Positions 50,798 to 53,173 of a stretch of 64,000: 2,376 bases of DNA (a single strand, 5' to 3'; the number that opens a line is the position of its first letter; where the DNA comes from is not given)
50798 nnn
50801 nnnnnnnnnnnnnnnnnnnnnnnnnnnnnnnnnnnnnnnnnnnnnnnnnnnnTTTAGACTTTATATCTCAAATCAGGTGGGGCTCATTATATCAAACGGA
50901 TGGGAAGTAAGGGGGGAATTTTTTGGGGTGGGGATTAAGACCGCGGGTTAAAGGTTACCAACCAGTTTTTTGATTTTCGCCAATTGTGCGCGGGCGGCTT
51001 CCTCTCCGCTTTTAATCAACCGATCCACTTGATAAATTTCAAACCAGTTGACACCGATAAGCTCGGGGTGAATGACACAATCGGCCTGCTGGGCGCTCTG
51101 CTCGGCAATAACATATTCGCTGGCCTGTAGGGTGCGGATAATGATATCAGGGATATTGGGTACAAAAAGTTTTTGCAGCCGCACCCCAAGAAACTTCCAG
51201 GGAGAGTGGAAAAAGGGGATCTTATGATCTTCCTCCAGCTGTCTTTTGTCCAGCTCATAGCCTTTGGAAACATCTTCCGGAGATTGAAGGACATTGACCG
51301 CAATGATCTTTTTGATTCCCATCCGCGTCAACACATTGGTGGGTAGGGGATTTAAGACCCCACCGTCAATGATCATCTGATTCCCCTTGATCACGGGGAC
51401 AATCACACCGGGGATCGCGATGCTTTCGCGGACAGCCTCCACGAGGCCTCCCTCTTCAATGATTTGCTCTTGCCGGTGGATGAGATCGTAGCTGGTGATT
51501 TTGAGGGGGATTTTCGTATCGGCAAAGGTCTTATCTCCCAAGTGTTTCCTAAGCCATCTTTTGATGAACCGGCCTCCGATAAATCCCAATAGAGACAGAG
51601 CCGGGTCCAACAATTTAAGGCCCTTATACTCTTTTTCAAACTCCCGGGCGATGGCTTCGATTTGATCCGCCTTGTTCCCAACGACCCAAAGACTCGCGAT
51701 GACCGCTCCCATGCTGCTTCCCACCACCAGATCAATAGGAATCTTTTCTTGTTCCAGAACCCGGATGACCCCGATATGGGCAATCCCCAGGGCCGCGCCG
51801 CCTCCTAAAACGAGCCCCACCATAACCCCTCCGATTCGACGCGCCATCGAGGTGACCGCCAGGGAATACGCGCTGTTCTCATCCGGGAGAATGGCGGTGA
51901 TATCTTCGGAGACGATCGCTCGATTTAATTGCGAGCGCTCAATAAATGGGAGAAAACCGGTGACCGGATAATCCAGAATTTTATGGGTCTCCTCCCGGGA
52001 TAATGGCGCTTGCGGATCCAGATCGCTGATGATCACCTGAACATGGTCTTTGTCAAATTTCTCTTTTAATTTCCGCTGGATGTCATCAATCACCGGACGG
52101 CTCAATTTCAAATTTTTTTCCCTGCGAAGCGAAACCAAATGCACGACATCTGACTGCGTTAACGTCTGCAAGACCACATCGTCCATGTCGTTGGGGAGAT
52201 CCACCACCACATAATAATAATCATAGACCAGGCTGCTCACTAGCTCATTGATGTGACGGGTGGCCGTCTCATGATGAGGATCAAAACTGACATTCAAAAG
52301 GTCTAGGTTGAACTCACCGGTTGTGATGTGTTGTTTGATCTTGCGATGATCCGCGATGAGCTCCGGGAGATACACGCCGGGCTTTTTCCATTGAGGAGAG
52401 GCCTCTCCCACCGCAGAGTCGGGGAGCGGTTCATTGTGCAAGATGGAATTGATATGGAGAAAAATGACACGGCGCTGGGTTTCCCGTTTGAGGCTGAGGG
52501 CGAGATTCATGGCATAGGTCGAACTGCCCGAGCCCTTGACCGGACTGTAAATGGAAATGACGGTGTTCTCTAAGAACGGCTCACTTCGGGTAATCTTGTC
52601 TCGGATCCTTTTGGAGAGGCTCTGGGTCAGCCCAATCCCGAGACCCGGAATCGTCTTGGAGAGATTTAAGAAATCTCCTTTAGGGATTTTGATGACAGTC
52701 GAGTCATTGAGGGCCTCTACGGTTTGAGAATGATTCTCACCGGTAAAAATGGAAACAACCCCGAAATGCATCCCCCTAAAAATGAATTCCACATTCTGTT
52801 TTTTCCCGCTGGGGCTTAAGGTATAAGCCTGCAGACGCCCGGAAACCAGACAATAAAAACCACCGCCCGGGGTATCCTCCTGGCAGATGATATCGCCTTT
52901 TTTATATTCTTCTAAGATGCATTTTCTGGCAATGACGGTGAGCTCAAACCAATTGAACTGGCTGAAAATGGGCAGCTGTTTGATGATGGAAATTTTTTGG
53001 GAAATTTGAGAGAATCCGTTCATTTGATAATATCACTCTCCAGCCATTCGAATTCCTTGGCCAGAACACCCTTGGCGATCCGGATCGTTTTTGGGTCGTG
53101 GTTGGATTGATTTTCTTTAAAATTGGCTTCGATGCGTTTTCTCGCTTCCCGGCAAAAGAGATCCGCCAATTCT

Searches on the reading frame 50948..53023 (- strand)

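Call 76: search_protein_families(library=pfam, proteins=[window:50948-53023:-], max_evalue=0.00001)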
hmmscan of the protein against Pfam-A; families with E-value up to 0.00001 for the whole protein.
window:50948-53023:- (691 aa): 2 families
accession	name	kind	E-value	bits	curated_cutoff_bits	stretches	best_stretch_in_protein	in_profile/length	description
PF01734.28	Patatin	-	3.6e-28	99.5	27.7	1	404-565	1-190/191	Patatin-like phospholipase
PF00027.35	cNMP_binding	-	1e-21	77.1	27.5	1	38-122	2-86/89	Cyclic nucleotide-binding domain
